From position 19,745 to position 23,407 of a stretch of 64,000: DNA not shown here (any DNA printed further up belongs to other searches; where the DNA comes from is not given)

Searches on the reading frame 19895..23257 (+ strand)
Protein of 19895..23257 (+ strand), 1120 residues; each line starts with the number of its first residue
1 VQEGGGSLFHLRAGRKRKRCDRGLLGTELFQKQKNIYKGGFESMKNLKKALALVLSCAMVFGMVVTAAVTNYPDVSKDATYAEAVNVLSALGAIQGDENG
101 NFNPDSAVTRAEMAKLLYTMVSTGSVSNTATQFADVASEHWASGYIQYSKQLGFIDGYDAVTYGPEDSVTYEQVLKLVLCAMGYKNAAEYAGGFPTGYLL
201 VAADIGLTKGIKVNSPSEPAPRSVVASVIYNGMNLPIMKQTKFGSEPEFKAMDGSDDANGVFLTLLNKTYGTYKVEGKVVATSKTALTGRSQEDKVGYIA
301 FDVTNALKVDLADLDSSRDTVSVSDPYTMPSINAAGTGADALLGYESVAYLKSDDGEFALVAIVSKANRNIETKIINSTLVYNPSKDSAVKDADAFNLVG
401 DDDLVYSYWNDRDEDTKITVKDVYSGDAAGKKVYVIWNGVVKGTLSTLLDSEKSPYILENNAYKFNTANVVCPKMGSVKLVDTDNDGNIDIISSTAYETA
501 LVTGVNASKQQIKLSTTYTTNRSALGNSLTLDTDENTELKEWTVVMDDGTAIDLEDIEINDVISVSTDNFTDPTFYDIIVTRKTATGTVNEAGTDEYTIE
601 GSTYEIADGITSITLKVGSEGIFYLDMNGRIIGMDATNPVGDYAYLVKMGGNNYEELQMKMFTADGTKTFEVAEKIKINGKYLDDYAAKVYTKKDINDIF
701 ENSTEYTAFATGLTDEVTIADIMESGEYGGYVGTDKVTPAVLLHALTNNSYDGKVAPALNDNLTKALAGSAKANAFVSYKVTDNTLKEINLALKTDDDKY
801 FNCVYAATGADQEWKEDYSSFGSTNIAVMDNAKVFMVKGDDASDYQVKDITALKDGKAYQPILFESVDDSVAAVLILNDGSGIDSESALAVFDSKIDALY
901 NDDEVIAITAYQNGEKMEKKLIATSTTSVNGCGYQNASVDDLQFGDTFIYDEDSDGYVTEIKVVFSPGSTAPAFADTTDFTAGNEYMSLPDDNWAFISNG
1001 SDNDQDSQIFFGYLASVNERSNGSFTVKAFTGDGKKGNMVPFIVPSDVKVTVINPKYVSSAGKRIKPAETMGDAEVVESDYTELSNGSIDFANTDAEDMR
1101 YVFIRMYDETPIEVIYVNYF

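Call 66: search_protein_families(library=pfam, proteins=[window:19895-23257:+], max_evalue=0.00001)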
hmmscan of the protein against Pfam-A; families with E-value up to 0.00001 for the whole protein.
window:19895-23257:+ (1120 aa): 1 family
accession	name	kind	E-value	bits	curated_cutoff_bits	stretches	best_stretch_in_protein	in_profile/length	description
PF00395.25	SLH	-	3e-22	78.8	20.8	2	72-114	2-44/44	S-layer homology domain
